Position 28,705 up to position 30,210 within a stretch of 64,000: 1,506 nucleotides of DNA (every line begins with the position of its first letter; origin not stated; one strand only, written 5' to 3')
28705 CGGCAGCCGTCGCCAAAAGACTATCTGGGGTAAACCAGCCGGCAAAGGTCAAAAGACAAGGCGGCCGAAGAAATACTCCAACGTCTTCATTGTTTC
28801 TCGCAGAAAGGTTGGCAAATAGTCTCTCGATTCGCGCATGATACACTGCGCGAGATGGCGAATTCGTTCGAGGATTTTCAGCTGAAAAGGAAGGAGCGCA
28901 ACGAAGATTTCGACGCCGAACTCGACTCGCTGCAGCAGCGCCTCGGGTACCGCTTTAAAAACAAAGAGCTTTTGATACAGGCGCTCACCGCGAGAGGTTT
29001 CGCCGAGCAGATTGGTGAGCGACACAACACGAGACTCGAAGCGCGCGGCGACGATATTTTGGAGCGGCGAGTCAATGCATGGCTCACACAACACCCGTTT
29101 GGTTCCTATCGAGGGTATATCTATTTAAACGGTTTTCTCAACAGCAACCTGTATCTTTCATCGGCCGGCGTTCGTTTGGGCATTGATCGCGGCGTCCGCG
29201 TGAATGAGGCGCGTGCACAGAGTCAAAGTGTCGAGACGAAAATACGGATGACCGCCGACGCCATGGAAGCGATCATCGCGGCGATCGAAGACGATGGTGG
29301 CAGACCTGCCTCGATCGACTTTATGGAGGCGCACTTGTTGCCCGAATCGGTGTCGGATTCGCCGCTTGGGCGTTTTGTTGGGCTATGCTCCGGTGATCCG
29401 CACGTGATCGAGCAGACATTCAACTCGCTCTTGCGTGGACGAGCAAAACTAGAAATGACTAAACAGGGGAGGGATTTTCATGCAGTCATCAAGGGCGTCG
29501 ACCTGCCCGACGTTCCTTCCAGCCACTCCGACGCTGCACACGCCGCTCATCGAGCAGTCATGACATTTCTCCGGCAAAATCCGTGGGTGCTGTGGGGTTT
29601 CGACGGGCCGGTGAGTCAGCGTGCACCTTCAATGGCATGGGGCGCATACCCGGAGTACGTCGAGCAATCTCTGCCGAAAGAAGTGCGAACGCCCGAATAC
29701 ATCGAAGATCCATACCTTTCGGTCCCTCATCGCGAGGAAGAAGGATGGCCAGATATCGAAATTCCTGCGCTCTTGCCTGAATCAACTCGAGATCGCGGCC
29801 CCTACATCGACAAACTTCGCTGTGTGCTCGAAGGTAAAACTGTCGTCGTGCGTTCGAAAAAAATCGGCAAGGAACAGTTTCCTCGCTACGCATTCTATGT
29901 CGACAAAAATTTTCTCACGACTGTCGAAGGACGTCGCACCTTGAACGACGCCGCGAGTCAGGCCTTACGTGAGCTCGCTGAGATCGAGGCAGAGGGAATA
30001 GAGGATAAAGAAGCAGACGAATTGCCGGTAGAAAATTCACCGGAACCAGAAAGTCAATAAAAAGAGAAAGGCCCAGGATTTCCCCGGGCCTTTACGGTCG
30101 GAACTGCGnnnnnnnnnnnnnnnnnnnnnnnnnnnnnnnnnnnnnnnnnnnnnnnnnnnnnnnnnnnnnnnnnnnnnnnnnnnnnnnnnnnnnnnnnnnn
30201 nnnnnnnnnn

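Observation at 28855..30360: Atypical 401-aa RNase III-like gene and convergent RHH regulator inserted between rplB and rpsS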

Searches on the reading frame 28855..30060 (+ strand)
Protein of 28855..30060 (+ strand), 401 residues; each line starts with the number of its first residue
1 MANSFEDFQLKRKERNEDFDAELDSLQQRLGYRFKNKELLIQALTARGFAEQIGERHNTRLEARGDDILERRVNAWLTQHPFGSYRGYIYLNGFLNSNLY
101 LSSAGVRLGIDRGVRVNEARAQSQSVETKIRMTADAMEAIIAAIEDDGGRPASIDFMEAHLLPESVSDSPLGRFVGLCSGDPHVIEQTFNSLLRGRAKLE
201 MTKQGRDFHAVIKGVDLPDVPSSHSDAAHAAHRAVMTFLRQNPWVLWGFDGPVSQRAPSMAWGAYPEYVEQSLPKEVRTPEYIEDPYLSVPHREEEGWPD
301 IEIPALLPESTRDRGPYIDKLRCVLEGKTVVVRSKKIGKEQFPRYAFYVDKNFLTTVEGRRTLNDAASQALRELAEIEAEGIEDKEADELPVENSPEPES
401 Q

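Call 3: search_protein_families(library=pfam, proteins=[window:28855-30060:+], max_evalue=1)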
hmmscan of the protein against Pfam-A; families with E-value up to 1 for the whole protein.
window:28855-30060:+ (401 aa): 3 families
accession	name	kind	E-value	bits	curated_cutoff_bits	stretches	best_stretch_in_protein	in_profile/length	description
PF14622.11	Ribonucleas_3_3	-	6.9e-11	42.9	35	1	36-163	1-126/128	Ribonuclease-III-like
PF22935.1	RM44_endonuclase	-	1.5e-07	32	27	1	18-143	1-138/139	Large ribosomal subunit protein mL44, endonuclease domain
PF00636.31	Ribonuclease_3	-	0.0024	19.1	27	1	60-144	2-97/102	Ribonuclease III domain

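Call 4: search_protein_families(library=ncbifam, proteins=[window:28855-30060:+], max_evalue=1)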
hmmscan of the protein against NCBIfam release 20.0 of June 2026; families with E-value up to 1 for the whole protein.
window:28855-30060:+ (401 aa): 1 family
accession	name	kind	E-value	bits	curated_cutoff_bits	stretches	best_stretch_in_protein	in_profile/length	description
TIGR02191.1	RNaseIII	equivalog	2.3e-11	43.6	166.25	1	26-163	1-139/219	ribonuclease III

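Call 5: search_solved_structures(query=window:28855-30060:+, max_evalue=10, show_alignments=3)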
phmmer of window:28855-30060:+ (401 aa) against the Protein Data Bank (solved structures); distinct sequences matched with E-value up to 10: 38.
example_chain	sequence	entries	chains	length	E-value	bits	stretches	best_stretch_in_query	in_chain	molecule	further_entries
3o2r_A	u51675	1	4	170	8.3e-07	31.3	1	22-149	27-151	Ribonuclease III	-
3n3w_A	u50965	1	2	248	2.3e-06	29.8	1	22-149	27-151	Ribonuclease III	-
1i4s_A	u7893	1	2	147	6.3e-06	28.4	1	23-154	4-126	RIBONUCLEASE III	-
1jfz_A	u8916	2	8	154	6.9e-06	28.2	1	23-154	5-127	RIBONUCLEASE III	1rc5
1yyk_A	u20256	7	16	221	1.8e-05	26.8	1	23-154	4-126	Ribonuclease III | Ribonuclease 3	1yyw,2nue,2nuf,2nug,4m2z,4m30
1yz9_A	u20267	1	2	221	4.7e-05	25.5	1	23-154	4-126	Ribonuclease III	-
1rc7_A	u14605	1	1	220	6.3e-05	25.1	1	23-154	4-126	Ribonuclease III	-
1yyo_A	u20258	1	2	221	6.4e-05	25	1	23-154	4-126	Ribonuclease III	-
7r97_A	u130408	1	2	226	7e-05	24.9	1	23-73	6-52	Ribonuclease 3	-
2ez6_A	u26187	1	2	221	9.1e-05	24.5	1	23-154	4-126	Ribonuclease III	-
6v5b_A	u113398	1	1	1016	0.0015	20.6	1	23-149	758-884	Ribonuclease 3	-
2eb1_A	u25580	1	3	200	0.0049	18.8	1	24-104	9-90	Endoribonuclease Dicer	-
9h4a_A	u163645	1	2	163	0.005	18.8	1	14-148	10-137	Protein NUCLEAR FUSION DEFECTIVE 2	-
1o0w_A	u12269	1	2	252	0.0052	18.8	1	16-150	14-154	Ribonuclease III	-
6lxd_A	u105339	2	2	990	0.0063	18.5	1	23-149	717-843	Ribonuclease 3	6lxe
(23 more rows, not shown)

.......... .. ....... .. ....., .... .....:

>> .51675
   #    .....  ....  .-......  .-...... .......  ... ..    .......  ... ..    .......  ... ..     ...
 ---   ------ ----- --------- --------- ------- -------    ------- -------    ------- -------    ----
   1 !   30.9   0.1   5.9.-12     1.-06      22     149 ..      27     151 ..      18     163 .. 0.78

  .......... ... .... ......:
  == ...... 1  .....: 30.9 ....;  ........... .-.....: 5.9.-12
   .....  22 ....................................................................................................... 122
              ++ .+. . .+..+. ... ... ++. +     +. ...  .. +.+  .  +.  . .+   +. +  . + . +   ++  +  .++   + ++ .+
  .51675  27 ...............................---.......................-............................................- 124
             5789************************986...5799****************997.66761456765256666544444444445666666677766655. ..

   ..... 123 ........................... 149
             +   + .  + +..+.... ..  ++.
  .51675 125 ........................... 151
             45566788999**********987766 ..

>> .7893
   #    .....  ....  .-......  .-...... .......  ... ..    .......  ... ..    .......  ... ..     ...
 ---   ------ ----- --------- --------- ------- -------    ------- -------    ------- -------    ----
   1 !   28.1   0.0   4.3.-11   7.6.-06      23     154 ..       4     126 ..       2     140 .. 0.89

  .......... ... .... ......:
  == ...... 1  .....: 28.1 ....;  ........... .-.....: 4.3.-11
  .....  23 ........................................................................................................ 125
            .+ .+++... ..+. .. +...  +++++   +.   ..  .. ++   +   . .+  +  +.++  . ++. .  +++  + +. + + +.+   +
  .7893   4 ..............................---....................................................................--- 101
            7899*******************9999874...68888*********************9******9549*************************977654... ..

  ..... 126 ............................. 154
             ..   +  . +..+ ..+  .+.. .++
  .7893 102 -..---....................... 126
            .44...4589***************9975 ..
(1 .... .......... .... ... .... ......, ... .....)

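Call 6: find_homologous_proteins(query=window:28855-30060:+, max_evalue=0.001)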
Query window:28855-30060:+ (401 aa): 11 proteins with E <= 0.001 among 8000 candidates.
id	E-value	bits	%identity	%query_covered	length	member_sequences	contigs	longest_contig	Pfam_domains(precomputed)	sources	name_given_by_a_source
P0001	5.7e-269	909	100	100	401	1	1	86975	PF22935.2,PF14622.12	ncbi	-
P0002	1.8e-51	193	34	93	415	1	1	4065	PF14622.12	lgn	-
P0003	4.5e-51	192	36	89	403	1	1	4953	PF14622.12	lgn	-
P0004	2.4e-49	186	34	89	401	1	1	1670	PF14622.12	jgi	jgi:dsRNA-specific ribonuclease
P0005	2.3e-40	157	38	62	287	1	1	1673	PF22935.2,PF14622.12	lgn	-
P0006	1.9e-7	48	32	34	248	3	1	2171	PF00636.32,PF22935.2,PF14622.12,PF00035.33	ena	-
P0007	3.1e-7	48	34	36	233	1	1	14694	PF14709.14,PF00636.32,PF22935.2,PF14622.12,PF00035.33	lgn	-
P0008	6.4e-6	43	36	36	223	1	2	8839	PF00636.32,PF14622.12,PF00035.33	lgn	-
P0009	1.1e-5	42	32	36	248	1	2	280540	PF00636.32,PF22935.2,PF14622.12,PF00035.33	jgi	jgi:ribonuclease-3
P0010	7.8e-5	40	34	33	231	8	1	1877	PF14709.14,PF00636.32,PF22935.2,PF14622.12,PF00035.33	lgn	-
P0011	9.5e-5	39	33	31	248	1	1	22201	PF00636.32,PF22935.2,PF14622.12,PF00035.33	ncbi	-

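Call 8: find_encoding_contigs(protein=P0001, flank=3000, max_places=3)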
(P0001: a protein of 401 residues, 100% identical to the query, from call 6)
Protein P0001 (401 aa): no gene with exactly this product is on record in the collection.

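Call 9: find_encoding_contigs(protein=P0002, flank=5000, max_places=3)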
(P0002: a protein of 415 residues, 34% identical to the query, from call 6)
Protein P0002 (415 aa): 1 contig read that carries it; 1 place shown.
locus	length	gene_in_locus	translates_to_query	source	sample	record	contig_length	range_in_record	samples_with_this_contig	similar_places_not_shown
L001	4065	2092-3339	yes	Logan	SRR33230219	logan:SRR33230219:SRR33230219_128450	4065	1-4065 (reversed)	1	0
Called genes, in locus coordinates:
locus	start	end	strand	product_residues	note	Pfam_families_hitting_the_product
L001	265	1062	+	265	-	-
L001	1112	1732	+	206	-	PF00300:His_Phos_1 (faint)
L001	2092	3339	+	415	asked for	PF14622:Ribonucleas_3_3 (faint)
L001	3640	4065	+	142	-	?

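Call 10: find_encoding_contigs(protein=P0003, flank=5000, max_places=3)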
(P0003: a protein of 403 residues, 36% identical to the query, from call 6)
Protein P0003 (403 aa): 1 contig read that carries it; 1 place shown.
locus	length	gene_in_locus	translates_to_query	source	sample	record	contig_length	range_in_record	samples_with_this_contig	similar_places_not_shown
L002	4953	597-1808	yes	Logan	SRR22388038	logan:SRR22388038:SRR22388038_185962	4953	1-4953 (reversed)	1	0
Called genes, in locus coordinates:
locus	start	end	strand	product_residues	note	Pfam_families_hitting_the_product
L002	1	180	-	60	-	?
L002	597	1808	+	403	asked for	PF14622:Ribonucleas_3_3 (weak)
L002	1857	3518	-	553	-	PF03485:Arg_tRNA_synt_N, PF00750:tRNA-synt_1d, PF05746:DALR_1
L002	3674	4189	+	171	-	-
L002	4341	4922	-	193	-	PF20803:PaaX_M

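Call 12: find_related_loci(query=window:28855-30057:+, collection=genome_contigs, flank=10000)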
Query window:28855-30057:+ (401 aa) in genome_contigs; peptide patterns used: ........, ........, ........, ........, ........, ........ (x = any residue, [..] = any of these).
58 stretches matched a pattern, but none encodes a relative of the query by tblastn (E <= 1e-3).

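Call 15: find_encoding_contigs(protein=P0019, flank=6000, max_places=3)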
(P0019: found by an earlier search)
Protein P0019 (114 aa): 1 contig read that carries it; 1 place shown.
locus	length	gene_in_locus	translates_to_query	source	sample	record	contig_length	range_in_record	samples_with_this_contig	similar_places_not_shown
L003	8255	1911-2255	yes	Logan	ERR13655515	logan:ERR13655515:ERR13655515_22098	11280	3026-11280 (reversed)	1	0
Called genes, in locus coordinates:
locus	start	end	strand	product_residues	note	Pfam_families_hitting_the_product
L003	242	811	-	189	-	-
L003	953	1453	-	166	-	-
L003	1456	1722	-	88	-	-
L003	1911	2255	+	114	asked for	PF00203:Ribosomal_S19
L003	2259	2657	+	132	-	PF00237:Ribosomal_L22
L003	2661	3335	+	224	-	PF07650:KH_2, PF00189:Ribosomal_S3_C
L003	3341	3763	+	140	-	PF00252:Ribosomal_L16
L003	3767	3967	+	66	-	PF00831:Ribosomal_L29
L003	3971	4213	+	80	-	PF00366:Ribosomal_S17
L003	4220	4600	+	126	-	PF00238:Ribosomal_L14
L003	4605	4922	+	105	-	PF00467:KOW (weak), PF22682:Ribosomal_uL24m-like (weak), PF17136:ribosomal_L24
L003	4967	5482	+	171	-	PF00281:Ribosomal_L5, PF00673:Ribosomal_L5_C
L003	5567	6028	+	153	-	-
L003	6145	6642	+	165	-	-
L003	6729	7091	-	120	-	PF00072:Response_reg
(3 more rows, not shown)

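Call 16: find_encoding_contigs(protein=P0014, flank=6000, max_places=3)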
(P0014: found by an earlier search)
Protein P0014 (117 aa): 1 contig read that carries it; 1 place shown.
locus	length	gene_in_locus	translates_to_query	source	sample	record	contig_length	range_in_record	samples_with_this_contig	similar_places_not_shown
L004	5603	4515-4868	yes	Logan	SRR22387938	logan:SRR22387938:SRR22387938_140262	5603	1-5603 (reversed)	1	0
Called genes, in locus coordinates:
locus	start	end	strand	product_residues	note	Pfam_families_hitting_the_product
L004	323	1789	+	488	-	-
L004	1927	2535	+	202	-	PF00297:Ribosomal_L3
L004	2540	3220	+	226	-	PF00573:Ribosomal_L4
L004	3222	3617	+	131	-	PF00276:Ribosomal_L23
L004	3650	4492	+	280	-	PF00181:Ribosomal_L2_N, PF03947:Ribosomal_L2_C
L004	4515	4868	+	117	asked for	PF00203:Ribosomal_S19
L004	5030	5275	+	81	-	PF00237:Ribosomal_L22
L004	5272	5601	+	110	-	?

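Call 25: predict_structure(alignment_id=A1)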
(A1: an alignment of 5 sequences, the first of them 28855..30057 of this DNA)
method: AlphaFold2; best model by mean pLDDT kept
length: 401 residues; sequences in the alignment: 5
mean_pLDDT: 70.9   pTM: 0.58
mean pLDDT of the five models: 70.9, 67.9, 64.4, 64.2, 61.2
residues with pLDDT >= 90: 56; 70-90: 193; 50-70: 77; < 50: 75
segments of 3 or more residues with pLDDT < 50: 1-3, 5-14, 250-265, 272-292, 305-313, 383-388, 390-396
pLDDT, mean of each block of 10 residues (from residue 1): 42 55 81 91 82 78 92 86 72 78 76 65 59 87 96 90 69 78 87 80 90 77 89 84 64 43 47 40 31 62 49 65 75 71 79 79 81 75 46 48 37
secondary structure, 60 per line:
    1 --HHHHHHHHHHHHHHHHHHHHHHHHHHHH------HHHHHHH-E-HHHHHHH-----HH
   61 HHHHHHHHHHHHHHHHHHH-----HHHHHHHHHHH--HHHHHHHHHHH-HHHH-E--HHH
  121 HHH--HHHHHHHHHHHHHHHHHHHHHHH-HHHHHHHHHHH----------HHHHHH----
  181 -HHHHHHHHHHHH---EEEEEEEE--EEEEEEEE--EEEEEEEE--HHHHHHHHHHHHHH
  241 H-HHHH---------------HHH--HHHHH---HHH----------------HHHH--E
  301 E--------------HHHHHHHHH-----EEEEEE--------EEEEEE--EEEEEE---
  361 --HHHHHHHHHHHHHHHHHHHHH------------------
elements in order: H3-30 H37-43 H47-53 H59-79 H85-95 H98-108 H110-113 H118-123 H126-148 H150-160 H171-176 H182-193 E197-204 E207-214 E217-224 H227-241 H243-246 H267-271 H294-297 H316-324 E330-335 E344-349 E352-357 H363-383
